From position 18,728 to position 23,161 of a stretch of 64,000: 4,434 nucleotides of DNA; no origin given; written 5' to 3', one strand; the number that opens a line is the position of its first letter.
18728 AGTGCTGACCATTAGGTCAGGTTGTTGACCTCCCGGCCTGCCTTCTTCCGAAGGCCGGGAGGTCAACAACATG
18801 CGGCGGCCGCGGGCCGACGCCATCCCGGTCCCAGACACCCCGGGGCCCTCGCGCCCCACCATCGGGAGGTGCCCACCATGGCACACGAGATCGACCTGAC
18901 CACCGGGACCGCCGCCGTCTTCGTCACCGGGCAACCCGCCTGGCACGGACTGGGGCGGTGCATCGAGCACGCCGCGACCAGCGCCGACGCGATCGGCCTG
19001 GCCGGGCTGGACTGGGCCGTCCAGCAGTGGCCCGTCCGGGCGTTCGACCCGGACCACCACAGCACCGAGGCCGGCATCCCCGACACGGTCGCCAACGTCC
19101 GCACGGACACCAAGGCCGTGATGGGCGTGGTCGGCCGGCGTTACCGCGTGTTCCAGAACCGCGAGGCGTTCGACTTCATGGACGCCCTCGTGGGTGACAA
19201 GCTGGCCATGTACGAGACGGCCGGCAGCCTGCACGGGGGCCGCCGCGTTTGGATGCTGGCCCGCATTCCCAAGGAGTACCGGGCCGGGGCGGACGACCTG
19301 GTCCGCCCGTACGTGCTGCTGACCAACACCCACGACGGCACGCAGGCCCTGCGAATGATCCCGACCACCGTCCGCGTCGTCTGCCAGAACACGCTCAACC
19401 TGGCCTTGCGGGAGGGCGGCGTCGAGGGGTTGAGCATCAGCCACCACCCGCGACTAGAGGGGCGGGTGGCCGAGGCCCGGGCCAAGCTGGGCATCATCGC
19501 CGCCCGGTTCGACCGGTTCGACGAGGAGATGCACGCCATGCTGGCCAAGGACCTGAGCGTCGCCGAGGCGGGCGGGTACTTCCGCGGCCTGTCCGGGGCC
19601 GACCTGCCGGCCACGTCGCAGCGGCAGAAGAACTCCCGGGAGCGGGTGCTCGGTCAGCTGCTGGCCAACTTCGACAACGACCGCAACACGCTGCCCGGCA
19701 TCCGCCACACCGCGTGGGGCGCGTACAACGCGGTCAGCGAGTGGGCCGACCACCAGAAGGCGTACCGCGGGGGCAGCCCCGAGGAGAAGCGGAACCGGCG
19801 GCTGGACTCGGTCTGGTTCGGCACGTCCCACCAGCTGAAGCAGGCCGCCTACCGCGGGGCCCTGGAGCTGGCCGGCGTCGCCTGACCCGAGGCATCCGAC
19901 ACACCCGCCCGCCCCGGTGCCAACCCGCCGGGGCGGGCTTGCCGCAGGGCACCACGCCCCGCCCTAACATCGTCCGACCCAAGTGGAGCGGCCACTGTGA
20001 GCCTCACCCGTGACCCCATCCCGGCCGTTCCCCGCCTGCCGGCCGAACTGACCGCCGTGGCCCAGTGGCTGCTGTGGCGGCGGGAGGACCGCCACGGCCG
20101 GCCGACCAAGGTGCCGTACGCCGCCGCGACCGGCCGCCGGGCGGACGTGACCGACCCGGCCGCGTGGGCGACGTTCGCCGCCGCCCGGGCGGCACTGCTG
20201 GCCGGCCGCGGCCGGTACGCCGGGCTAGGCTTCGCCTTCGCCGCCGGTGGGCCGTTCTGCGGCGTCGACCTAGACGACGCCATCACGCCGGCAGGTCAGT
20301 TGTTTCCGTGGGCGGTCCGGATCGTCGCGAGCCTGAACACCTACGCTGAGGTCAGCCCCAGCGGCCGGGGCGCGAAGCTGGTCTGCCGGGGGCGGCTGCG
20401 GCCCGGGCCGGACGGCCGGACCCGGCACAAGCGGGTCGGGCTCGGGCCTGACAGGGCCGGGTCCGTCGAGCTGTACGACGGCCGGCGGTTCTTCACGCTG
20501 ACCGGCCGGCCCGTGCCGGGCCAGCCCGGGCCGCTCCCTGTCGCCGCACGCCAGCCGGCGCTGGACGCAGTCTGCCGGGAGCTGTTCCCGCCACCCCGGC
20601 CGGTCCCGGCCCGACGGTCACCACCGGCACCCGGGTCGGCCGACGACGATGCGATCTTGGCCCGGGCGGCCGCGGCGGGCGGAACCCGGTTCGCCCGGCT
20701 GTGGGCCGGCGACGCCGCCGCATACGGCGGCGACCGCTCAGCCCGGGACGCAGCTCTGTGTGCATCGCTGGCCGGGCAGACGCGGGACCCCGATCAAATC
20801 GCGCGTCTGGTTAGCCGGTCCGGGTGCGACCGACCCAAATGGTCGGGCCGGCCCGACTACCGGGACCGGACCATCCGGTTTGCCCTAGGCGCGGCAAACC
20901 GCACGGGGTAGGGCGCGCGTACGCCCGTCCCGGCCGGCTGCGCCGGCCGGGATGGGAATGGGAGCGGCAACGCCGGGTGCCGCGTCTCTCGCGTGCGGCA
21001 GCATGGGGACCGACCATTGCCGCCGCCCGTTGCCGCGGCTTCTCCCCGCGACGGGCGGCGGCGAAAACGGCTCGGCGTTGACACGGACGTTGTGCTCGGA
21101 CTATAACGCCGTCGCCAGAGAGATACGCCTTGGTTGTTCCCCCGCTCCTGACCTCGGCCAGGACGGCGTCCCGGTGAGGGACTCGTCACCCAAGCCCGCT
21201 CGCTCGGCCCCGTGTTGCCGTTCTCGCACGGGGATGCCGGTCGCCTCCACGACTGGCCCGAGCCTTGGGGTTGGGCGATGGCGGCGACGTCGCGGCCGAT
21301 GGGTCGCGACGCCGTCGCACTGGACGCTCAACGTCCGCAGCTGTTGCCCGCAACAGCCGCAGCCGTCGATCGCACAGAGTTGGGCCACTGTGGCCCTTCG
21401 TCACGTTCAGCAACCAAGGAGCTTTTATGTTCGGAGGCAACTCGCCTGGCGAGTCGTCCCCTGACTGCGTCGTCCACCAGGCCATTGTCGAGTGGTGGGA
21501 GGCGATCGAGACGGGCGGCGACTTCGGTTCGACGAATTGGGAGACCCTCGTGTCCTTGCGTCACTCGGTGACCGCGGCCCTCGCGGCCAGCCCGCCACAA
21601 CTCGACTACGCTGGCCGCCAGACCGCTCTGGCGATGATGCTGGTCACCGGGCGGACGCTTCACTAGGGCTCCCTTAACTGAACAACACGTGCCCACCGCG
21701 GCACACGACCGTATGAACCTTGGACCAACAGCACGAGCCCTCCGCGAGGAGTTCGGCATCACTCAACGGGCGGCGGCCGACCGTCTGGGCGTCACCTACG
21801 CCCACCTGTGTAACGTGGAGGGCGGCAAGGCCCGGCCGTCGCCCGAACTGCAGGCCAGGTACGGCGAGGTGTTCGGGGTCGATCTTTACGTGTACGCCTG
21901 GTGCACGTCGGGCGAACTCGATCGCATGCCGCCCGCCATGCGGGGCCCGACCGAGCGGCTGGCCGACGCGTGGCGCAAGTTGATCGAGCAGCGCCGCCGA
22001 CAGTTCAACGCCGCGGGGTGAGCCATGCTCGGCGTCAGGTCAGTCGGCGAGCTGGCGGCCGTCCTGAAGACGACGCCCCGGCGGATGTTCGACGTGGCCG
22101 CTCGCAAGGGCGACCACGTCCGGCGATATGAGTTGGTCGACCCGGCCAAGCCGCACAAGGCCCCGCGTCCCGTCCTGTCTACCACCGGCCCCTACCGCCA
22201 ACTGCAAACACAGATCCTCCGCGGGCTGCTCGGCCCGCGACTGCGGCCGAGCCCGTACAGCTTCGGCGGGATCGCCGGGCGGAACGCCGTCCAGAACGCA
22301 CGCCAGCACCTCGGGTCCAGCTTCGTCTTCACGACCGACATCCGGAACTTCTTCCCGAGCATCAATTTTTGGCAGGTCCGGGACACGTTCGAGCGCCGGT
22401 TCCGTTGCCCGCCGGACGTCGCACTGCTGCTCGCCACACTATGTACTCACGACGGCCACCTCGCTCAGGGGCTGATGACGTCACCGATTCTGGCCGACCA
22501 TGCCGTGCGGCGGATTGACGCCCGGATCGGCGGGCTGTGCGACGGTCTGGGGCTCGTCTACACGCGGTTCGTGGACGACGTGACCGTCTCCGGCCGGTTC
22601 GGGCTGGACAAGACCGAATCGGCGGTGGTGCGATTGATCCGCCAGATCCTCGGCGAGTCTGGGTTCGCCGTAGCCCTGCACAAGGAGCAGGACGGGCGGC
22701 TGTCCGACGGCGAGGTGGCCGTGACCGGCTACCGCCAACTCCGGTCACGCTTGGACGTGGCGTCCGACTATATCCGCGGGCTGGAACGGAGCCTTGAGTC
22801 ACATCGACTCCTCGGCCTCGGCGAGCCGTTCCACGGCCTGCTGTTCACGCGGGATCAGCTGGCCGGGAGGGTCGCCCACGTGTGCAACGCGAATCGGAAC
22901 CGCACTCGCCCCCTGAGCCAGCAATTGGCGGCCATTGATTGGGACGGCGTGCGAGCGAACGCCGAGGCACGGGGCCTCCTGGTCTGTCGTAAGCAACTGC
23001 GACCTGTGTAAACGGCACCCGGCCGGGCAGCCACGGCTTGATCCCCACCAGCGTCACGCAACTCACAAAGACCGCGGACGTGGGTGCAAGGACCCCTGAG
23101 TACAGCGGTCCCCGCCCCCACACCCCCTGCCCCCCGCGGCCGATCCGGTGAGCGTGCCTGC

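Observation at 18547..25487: Modular family of 250-320 nt noncoding repeats placed just upstream of DUF932, ardC and ssb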

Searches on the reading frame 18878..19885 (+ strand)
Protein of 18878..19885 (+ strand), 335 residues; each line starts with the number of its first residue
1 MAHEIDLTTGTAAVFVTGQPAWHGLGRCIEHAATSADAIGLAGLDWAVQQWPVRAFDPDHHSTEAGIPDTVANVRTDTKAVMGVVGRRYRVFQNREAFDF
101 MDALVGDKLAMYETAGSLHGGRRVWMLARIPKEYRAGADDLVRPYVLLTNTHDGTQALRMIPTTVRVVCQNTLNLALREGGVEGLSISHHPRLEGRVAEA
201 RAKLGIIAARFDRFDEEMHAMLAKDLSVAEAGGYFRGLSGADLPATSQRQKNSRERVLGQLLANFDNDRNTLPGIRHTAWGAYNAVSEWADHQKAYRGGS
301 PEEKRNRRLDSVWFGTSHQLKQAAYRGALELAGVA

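Call 12: search_protein_families(library=pfam, proteins=[window:18878-19885:+], max_evalue=0.01)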
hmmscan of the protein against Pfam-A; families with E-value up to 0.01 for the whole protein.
window:18878-19885:+ (335 aa): 1 family
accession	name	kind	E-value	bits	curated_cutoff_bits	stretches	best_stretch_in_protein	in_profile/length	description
PF06067.16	DUF932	-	1.5e-60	205.3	23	1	82-313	2-227/227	Domain of unknown function (DUF932)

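Call 79: search_protein_families(library=padloc, proteins=[window:18878-19885:+], max_evalue=0.001)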
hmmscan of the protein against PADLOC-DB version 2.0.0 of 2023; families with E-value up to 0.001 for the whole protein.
window:18878-19885:+ (335 aa): 0 families

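Call 80: search_protein_families(library=ncbifam, proteins=[window:18878-19885:+], max_evalue=0.001)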
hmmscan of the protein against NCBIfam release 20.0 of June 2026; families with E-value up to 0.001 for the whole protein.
window:18878-19885:+ (335 aa): 1 family
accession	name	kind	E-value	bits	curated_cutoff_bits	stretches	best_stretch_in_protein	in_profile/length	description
TIGR03299.1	LGT_TIGR03299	subfamily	1.4e-81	274.1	110.7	1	15-328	5-310/312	phage/plasmid-like protein TIGR03299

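Call 81: find_encoding_contigs(protein=window:18878-19885:+, flank=3000, max_places=4)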
Protein window:18878-19885:+ (335 aa): no gene with exactly this product is on record in the collection.
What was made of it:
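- Tried and rejected: Not on record (call 81), so the source genome stays unidentified beyond Planctomycetota.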

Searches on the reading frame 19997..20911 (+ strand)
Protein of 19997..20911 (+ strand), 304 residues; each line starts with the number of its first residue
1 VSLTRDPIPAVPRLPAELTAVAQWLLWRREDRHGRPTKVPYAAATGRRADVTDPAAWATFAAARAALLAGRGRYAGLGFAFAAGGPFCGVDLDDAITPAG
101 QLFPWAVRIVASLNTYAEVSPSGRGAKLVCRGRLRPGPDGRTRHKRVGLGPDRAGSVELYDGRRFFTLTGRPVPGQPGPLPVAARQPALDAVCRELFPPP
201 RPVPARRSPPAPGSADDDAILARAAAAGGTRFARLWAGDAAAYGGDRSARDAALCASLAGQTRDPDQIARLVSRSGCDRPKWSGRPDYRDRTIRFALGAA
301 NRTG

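Call 12: search_protein_families(library=pfam, proteins=[window:19997-20911:+], max_evalue=0.01)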
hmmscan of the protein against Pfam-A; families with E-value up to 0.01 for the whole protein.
window:19997-20911:+ (304 aa): 1 family
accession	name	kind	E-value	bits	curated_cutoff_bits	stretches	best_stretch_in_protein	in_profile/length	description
PF22763.1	NrS1-1_pol-like_HBD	-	3.4e-06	27.3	27.9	1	247-299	1-57/64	NrS-1 polymerase HBD domain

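Call 79: search_protein_families(library=padloc, proteins=[window:19997-20911:+], max_evalue=0.001)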
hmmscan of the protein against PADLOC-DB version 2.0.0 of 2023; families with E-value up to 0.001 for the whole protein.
window:19997-20911:+ (304 aa): 0 families

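Call 80: search_protein_families(library=ncbifam, proteins=[window:19997-20911:+], max_evalue=0.001)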
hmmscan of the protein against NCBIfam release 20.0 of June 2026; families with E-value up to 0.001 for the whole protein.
window:19997-20911:+ (304 aa): 0 families

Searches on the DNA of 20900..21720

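Call 82: search_rna_families(source=window, start=20900, end=21720, threshold=evalue, max_evalue=1)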
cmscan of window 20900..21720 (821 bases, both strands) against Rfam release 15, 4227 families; matches with E-value up to 1: 0.
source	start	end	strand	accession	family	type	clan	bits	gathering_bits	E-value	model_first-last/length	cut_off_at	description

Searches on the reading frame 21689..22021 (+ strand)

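Call 12: search_protein_families(library=pfam, proteins=[window:21689-22021:+], max_evalue=0.01)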
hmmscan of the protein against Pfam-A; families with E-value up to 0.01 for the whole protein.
window:21689-22021:+ (110 aa): 3 families
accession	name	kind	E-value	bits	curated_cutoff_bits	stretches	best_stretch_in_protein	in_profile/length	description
PF13560.12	HTH_31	-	1.3e-09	38.6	27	1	11-65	2-57/64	Helix-turn-helix domain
PF01381.28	HTH_3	-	1.4e-07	31.9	23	1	16-66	2-52/55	Helix-turn-helix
PF12844.13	HTH_19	-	0.0026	18.1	30.2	1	16-66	5-55/64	Helix-turn-helix domain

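Call 79: search_protein_families(library=padloc, proteins=[window:21689-22021:+], max_evalue=0.001)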
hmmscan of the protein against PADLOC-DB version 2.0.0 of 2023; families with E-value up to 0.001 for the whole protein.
window:21689-22021:+ (110 aa): 2 families
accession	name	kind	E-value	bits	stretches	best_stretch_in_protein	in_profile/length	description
PDLC02926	HTH_VI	-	1.6e-09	35.9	1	10-100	1-89/92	-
PDLC04142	capH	-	0.00081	18.4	1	9-64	5-60/103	capH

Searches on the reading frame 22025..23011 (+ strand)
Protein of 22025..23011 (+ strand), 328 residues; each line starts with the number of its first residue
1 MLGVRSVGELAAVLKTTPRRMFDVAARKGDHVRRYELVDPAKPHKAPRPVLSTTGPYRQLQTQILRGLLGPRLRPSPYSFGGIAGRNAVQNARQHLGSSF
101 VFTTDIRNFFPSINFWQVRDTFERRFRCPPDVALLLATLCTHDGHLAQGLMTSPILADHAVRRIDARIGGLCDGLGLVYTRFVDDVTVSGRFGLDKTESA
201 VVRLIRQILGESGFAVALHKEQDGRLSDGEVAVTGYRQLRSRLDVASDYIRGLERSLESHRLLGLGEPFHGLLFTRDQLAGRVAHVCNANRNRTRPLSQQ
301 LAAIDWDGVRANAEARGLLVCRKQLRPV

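Call 12: search_protein_families(library=pfam, proteins=[window:22025-23011:+], max_evalue=0.01)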
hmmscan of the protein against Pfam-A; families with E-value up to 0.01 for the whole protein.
window:22025-23011:+ (328 aa): 1 family
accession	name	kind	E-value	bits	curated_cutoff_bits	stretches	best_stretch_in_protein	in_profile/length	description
PF00078.32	RVT_1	-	7.2e-11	42.6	29.6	1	42-222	3-190/205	Reverse transcriptase (RNA-dependent DNA polymerase)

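Call 79: search_protein_families(library=padloc, proteins=[window:22025-23011:+], max_evalue=0.001)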
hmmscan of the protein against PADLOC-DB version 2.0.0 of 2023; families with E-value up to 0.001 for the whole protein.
window:22025-23011:+ (328 aa): 48 families (the best 25 are shown)
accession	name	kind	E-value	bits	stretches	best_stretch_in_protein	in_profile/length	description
PDLC02952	RT_VI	-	1.9e-46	156.6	1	4-284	6-266/279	-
PDLC02962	RT-TIR_XII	-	6e-38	128.9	1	2-261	12-273/478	single gene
PDLC02960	RT-Protease_XI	-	2.5e-37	127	1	5-257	7-260/506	single gene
PDLC02959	RT-Protease_XI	-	2.9e-37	126.7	1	5-220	9-228/510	single gene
PDLC02961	RT-TIR_XII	-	6.3e-37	125.6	1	4-262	14-276/475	single gene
PDLC02949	RT_other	-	1.2e-36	125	2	144-220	312-385/481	-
PDLC03740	RT_outgroup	-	6.9e-36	122.3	2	144-220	249-322/407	retron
PDLC02946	RT_III-A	-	1.9e-35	120.6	1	13-306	43-329/330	-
PDLC02943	RT_III-A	-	7.8e-34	115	1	55-254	70-262/322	-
PDLC03739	RT_Ec107-like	-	1.3e-33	114.7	1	20-235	25-231/307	retron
PDLC02941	RT_II-A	-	1.9e-33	114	1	7-222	16-224/309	-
PDLC02956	RT_XIII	-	1.9e-31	107.6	1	26-305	136-424/469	-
PDLC02955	RT_X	-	4e-31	106.4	1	9-222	2-206/272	-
PDLC02942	RT_III-A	-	4e-31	106.3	1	43-221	78-250/341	-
PDLC02967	RT-Toprim_I-C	-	7e-31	105.6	1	84-291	91-298/549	single gene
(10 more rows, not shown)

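Call 80: search_protein_families(library=ncbifam, proteins=[window:22025-23011:+], max_evalue=0.001)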
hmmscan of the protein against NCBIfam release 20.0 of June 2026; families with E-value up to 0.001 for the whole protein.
window:22025-23011:+ (328 aa): 5 families
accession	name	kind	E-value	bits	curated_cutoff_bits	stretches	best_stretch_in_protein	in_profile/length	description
NF042941.1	Retron_TIR_antiphage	equivalog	1.1e-30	106.8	600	1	6-191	1-185/464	TIR domain-containing anti-phage reverse transcriptase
NF038233.2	retron_St85_RT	exception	1.6e-28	99.8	235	1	41-235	31-227/289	retron St85 family RNA-directed DNA polymerase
NF038237.1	retron_Ec67_fus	exception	6.7e-26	90.9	450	1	77-291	90-316/572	retron Ec67 family RNA-directed DNA polymerase/endonuclease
NF041747.1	Drt3a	equivalog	2.8e-07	30.2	200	1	98-222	110-236/412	antiviral reverse transcriptase Drt3a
TIGR04416.1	group_II_RT_mat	equivalog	0.00011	21.5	300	1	84-220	106-248/353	group II intron reverse transcriptase/maturase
